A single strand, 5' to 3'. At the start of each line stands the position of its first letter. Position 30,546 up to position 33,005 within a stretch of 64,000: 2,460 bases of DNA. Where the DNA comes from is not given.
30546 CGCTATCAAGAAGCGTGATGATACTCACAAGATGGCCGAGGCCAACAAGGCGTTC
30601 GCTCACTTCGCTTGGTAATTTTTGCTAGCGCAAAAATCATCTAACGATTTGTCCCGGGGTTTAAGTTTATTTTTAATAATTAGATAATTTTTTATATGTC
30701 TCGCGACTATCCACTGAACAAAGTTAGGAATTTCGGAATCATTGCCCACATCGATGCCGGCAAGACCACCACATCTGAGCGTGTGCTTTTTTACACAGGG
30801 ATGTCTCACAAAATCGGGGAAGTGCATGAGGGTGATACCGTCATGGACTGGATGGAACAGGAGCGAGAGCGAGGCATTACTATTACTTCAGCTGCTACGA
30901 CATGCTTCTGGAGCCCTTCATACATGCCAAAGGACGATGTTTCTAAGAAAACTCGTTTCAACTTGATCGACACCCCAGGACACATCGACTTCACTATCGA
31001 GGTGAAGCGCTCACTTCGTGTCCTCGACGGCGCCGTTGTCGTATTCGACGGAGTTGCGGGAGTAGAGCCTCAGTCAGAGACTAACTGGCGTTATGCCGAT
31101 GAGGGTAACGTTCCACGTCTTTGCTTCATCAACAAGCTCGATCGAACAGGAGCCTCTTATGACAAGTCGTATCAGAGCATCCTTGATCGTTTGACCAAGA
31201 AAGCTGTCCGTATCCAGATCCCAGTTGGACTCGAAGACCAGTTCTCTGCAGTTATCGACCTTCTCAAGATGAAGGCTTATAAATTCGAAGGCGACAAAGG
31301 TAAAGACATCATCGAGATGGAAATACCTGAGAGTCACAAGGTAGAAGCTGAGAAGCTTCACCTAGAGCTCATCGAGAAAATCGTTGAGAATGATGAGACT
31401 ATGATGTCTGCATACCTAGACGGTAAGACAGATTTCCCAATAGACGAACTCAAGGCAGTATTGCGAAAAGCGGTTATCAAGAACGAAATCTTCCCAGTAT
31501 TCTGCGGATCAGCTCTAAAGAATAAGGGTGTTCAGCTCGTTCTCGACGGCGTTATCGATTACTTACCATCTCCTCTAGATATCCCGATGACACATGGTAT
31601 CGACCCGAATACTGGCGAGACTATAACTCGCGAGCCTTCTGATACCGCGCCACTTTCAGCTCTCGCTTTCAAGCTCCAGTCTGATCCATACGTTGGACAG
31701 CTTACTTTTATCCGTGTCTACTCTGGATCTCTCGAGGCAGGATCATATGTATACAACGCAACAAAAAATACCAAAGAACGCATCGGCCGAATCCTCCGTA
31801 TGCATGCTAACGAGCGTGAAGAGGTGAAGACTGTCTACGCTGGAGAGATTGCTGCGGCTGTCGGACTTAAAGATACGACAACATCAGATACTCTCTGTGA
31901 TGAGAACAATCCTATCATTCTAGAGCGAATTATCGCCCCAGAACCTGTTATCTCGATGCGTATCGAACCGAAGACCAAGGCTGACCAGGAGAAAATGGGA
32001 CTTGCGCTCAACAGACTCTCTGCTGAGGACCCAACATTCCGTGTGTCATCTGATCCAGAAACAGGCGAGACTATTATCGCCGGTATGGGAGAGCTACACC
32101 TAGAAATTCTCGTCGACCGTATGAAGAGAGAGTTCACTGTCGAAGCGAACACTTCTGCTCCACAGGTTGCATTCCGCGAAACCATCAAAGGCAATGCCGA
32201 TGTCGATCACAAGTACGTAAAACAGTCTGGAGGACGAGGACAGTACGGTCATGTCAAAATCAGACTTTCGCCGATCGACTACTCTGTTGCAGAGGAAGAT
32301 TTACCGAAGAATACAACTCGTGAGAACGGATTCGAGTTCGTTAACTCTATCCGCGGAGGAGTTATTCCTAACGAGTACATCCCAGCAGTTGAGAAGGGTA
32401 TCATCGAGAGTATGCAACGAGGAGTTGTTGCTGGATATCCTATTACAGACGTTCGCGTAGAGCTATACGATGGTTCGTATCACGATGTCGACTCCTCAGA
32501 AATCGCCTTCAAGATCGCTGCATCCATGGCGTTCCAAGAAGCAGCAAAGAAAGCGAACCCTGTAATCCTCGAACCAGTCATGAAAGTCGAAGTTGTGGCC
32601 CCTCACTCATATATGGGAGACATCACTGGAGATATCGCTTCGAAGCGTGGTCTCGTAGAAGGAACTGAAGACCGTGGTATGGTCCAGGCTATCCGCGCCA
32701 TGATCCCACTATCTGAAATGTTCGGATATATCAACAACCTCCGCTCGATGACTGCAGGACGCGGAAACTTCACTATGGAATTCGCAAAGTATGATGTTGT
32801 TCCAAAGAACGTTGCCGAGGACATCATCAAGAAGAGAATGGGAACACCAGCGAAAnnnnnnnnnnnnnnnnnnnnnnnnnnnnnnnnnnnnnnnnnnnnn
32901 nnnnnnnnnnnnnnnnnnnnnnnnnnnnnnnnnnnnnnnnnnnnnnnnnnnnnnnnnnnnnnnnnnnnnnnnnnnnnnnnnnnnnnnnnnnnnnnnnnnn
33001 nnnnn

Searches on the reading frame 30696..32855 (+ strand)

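Call 11: search_protein_families(library=pfam, proteins=[window:30696-32855:+], max_evalue=0.001)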
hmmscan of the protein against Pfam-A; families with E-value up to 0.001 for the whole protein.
window:30696-32855:+ (720 aa): 7 families
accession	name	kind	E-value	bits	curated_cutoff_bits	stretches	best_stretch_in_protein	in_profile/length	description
PF00009.33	GTP_EFTU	-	7.4e-61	205.5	26.5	1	9-292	2-188/188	Elongation factor Tu GTP binding domain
PF03764.24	EFG_IV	-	3.1e-43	146.8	24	1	489-621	1-121/121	Elongation factor G, domain IV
PF14492.12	EFG_III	-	7.9e-33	112.8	27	1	415-487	2-74/75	Elongation Factor G, domain III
PF00679.30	EFG_C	-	1e-27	96.4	27.9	1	624-709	2-88/89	Elongation factor G C-terminus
PF03144.31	GTP_EFTU_D2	-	4.8e-18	65.8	30.3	1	334-401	1-73/73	Elongation factor Tu domain 2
PF22042.2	EF-G_D2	-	2.4e-17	63.2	27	1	319-402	1-83/84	Elongation factor G domain 2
PF16658.11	RF3_C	-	3.4e-06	27.3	40.1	1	420-502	12-94/132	Class II release factor RF3, C-terminal domain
